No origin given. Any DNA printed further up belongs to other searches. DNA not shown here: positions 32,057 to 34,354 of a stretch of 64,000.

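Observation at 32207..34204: YbeY endoribonuclease fused in-frame to apolipoprotein N-acyltransferase Lnt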

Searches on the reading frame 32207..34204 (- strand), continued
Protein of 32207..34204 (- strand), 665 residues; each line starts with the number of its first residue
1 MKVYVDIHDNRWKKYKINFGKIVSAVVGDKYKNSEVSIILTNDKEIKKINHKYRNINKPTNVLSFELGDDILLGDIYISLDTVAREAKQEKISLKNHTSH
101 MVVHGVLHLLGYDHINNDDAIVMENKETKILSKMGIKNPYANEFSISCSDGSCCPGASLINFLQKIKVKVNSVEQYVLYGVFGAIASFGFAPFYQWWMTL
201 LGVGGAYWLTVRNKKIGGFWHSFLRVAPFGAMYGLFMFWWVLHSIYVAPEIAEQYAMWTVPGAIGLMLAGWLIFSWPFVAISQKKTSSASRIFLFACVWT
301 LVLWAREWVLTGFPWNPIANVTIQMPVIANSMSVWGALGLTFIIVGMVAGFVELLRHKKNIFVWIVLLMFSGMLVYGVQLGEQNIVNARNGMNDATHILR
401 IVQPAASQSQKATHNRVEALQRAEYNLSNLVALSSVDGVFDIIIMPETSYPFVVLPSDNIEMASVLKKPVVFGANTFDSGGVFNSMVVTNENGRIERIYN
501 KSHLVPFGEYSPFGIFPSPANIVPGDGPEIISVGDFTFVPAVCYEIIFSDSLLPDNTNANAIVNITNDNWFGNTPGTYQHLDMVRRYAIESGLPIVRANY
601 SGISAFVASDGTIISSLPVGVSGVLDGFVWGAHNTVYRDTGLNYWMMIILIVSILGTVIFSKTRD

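Call 63: find_encoding_contigs(protein=P0327, flank=5000, max_places=1)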
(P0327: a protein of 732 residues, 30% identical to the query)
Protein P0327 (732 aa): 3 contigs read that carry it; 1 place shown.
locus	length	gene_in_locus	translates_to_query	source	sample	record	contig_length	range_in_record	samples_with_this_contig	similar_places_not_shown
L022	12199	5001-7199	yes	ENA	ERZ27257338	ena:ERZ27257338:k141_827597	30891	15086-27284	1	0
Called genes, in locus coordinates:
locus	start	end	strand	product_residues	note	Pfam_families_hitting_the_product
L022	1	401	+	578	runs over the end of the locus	PF07973:tRNA_SAD (weak), PF00587:tRNA-synt_2b, PF03129:HGTP_anticodon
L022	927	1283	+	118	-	-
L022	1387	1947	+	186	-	-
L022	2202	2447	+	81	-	PF02416:TatA_B_E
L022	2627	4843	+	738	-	PF17854:FtsK_alpha, PF01580:FtsK_SpoIIIE, PF01935:DUF87 (weak), PF09397:FtsK_gamma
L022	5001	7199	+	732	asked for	PF02130:YbeY, PF20154:LNT_N, PF00795:CN_hydrolase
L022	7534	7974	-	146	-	-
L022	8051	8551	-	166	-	-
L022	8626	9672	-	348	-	-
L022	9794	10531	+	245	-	-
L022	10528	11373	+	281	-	PF01551:Peptidase_M23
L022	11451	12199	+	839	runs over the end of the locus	-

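Call 67: fold_search(model_id=the predicted structure, library=pdb)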
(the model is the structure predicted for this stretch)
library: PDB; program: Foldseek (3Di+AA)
matches with E <= 10: 411; with E <= 0.001: 211
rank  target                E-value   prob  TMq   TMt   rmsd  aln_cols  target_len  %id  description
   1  5vrg                  6.2e-23  1.00  0.59  0.78   3.9       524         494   21  Structural insights into lipoprotein N-acylation by Escherichia coli apolipoprotein N-acyltransferase (released 2017-07-12)
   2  6nwr_A                1.2e-22  1.00  0.60  0.80   3.9       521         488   21  Thioester acyl-intermediate of Apolipoprotein N-acyltransferase (Lnt) (released 2020-01-29)
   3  8rqr                  1.8e-22  1.00  0.60  0.76   4.1       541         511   21  In meso structure of apolipoprotein N-acyltransferase, Lnt, from Escherichia coli in 7.10 monoacylglycerol (released 2024-04-03)
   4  5xhq_B                2.0e-22  1.00  0.59  0.78   4.6       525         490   22  Apolipoprotein N-acyl Transferase (released 2017-07-26)
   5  8b0l                  4.0e-22  1.00  0.60  0.77   4.2       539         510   22  Cryo-EM structure of apolipoprotein N-acyltransferase Lnt from E. coli in complex with PE (released 2023-07-12)
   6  8b0p_A                5.0e-22  1.00  0.59  0.77   4.2       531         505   21  Cryo-EM structure of apolipoprotein N-acyltransferase Lnt from E. coli in complex with Pam3 (released 2023-07-12)
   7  5n6h_B                5.7e-22  1.00  0.57  0.75   4.9       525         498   22  Structure of the membrane integral lipoprotein N-acyltransferase Lnt from E. coli (released 2017-07-12)
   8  6q3a                  6.0e-22  1.00  0.60  0.80   4.1       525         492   22  Apo form of Apolipoprotein N-acyltransferase (Lnt) (released 2019-12-18)
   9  8b0o                  7.5e-22  1.00  0.59  0.75   4.8       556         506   22  Cryo-EM structure apolipoprotein N-acyltransferase Lnt from E.coli in complex with FP3 (released 2023-07-12)
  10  7aci                  8.2e-22  1.00  0.60  0.77   4.1       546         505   21  In meso structure of apolipoprotein N-acyltransferase, Lnt, from Escherichia coli in 9.8 monoacylglycerol (released 2020-12-16)
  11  8aq4                  8.6e-22  1.00  0.58  0.73   5.4       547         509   22  In surfo structure of the membrane integral lipoprotein N-acyltransferase Lnt from E. coli in complex with TITC and lyso (released 2023-07-12)
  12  8q2p                  1.0e-21  1.00  0.60  0.77   4.3       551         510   21  Structure of the membrane integral lipoprotein N-acyltransferase Lnt from E. coli by using Se-MAG for the the lipid cubi (released 2024-05-15)
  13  5n6h_A                1.4e-21  1.00  0.59  0.77   4.4       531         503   22  Structure of the membrane integral lipoprotein N-acyltransferase Lnt from E. coli (released 2017-07-12)
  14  8b0k                  1.5e-21  1.00  0.59  0.78   4.2       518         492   22  Cryo-EM structure of apolipoprotein N-acyltransferase Lnt from E. coli (Apo form) (released 2023-07-12)
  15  5n6m                  1.5e-21  1.00  0.57  0.76   4.7       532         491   22  Structure of the membrane integral lipoprotein N-acyltransferase Lnt from P. aeruginosa (released 2017-07-12)
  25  1xm5_C                9.9e-10  1.00  0.19  0.79   3.7       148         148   38  Crystal structure of metal-dependent hydrolase ybeY from E. coli, Pfam UPF0054 (released 2004-10-12)
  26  1xm5_A                1.8e-09  1.00  0.19  0.77   3.7       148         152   38  Crystal structure of metal-dependent hydrolase ybeY from E. coli, Pfam UPF0054 (released 2004-10-12)
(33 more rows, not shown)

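Call 72: list_cluster_members(proteins=[P0090, P0076, P0043, P0303, P0327, P0302, P0345])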
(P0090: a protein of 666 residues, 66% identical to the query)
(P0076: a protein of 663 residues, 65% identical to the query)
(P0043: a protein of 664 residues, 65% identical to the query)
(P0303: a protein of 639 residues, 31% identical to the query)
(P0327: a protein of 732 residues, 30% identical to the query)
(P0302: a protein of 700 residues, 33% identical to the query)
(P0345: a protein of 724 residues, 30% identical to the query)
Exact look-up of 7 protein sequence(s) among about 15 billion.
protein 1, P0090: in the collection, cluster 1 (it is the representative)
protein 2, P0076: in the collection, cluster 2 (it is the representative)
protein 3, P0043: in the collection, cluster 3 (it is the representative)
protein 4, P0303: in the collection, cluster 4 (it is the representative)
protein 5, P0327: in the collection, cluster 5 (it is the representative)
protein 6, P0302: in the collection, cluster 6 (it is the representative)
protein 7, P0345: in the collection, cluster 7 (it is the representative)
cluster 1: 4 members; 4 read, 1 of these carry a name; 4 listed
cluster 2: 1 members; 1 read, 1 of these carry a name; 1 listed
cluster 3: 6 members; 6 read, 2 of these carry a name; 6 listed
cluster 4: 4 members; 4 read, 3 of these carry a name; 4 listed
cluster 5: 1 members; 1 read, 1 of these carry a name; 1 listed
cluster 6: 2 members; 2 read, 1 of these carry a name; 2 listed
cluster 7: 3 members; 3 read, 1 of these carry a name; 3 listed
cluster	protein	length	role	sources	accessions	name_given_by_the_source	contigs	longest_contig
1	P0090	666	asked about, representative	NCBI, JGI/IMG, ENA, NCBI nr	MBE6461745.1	MAG: apolipoprotein N-acyltransferase [Alphaproteobacteria bacterium] | apolipoprotein N-acyltransferase [Alphaproteobacteria bacterium]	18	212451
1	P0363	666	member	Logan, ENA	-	-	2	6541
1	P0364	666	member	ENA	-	-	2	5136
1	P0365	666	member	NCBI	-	-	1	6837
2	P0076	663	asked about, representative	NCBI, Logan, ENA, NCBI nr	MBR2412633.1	MAG: apolipoprotein N-acyltransferase [Alphaproteobacteria bacterium] | apolipoprotein N-acyltransferase [Alphaproteobacteria bacterium]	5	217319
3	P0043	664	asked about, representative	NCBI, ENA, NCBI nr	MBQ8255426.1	MAG: apolipoprotein N-acyltransferase [Alphaproteobacteria bacterium] | apolipoprotein N-acyltransferase [Alphaproteobacteria bacterium]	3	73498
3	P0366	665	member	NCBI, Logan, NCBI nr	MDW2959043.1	MAG: apolipoprotein N-acyltransferase [Alphaproteobacteria bacterium] | apolipoprotein N-acyltransferase [Alphaproteobacteria bacterium]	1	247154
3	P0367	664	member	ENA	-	-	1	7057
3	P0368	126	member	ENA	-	-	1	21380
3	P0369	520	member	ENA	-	-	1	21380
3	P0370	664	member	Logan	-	-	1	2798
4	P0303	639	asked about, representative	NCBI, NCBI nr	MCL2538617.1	MAG: apolipoprotein N-acyltransferase [Alphaproteobacteria bacterium] | apolipoprotein N-acyltransferase [Alphaproteobacteria bacterium]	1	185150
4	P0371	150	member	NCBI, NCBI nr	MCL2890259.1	MAG: rRNA maturation RNase YbeY, partial [Alphaproteobacteria bacterium] | rRNA maturation RNase YbeY [Alphaproteobacteria bacterium]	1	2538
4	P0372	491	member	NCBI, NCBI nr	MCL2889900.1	MAG: apolipoprotein N-acyltransferase, partial [Alphaproteobacteria bacterium] | apolipoprotein N-acyltransferase [Alphaproteobacteria bacterium]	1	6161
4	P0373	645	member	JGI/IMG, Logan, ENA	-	-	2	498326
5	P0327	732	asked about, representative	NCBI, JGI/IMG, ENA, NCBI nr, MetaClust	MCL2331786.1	MAG: apolipoprotein N-acyltransferase [Proteobacteria bacterium] | apolipoprotein N-acyltransferase [Pseudomonadota bacterium] | \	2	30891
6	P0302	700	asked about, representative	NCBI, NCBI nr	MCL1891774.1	MAG: apolipoprotein N-acyltransferase [Alphaproteobacteria bacterium] | apolipoprotein N-acyltransferase [Alphaproteobacteria bacterium]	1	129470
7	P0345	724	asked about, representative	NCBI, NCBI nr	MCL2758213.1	MAG: apolipoprotein N-acyltransferase [Alphaproteobacteria bacterium] | apolipoprotein N-acyltransferase [Alphaproteobacteria bacterium]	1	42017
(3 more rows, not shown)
